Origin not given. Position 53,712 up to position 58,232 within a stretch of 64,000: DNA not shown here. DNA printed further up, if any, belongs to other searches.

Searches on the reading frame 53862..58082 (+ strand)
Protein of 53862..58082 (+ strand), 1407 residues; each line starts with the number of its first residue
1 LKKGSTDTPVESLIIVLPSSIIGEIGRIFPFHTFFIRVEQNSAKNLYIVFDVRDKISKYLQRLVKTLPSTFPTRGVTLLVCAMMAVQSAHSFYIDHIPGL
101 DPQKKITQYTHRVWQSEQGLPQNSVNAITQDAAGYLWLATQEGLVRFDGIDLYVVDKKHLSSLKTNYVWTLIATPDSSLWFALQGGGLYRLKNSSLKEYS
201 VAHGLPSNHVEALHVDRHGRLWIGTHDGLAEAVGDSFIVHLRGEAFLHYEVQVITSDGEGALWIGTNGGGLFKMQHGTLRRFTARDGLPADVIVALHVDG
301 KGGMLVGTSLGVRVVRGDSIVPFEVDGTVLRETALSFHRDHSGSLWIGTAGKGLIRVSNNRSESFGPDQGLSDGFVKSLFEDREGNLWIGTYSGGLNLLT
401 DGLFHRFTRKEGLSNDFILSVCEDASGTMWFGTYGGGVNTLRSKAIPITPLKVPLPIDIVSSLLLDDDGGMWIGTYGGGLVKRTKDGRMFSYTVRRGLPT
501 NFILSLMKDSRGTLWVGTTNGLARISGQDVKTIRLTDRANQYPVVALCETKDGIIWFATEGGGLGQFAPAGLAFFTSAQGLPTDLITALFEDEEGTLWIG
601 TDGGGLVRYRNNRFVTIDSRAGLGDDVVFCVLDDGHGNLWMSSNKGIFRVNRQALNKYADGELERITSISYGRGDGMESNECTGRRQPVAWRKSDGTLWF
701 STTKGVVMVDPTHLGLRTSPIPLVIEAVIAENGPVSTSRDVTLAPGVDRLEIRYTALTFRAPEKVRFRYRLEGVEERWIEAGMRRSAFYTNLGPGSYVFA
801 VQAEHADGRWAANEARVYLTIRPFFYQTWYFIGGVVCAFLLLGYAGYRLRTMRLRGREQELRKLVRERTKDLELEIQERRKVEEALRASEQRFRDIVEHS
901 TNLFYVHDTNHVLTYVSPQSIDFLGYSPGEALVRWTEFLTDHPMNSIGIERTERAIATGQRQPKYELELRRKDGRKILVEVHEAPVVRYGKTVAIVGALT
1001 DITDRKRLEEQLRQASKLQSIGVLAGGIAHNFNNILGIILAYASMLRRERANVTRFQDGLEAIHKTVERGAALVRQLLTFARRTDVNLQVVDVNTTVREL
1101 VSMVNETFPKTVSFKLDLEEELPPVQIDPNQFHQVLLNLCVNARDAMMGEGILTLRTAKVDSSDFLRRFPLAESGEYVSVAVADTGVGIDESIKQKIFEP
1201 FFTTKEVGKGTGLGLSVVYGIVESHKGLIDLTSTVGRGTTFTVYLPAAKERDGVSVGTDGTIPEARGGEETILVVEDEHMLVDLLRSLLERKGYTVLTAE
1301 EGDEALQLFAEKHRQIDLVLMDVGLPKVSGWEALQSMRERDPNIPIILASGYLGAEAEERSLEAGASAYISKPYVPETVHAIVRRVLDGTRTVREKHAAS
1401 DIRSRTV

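Call 9: search_protein_families(library=pfam, proteins=[window:53862-58082:+])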
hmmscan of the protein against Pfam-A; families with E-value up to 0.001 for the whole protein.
window:53862-58082:+ (1407 aa): 10 families
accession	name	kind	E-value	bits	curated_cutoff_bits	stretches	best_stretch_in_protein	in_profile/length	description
PF07494.17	Reg_prop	-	4.6e-64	204.5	20.4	5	370-392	1-23/24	Two component regulator propeller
PF00072.30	Response_reg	-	4.4e-26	91.7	30.2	1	1272-1383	1-110/111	Response regulator receiver domain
PF02518.31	HATPase_c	-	1.2e-22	80.9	26.4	1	1128-1248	2-110/111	Histidine kinase-, DNA gyrase B-, and HSP90-like ATPase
PF07495.19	Y_Y_Y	-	1.1e-15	57.7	26.6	1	760-821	3-64/65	Y_Y_Y domain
PF13426.13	PAS_9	-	1.3e-09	38.7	27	1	906-1004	6-103/103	PAS domain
PF23748.1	Beta-prop_LRRK2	-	8.1e-09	35.4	26.9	0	367-399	267-299/359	LRRK2 beta propeller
PF00512.31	HisKA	-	4.6e-07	30.2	26.9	1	1024-1083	5-63/66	His Kinase A (phospho-acceptor) domain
PF00989.32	PAS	-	2.3e-06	28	22.6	1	892-1002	2-113/113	PAS fold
PF24684.1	Vgb_lyase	-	6.4e-06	25.6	50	1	342-563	23-244/290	Virginiamycin B lyase family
PF08448.16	PAS_4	-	0.00052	20.7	23.1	0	898-1007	2-110/110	PAS fold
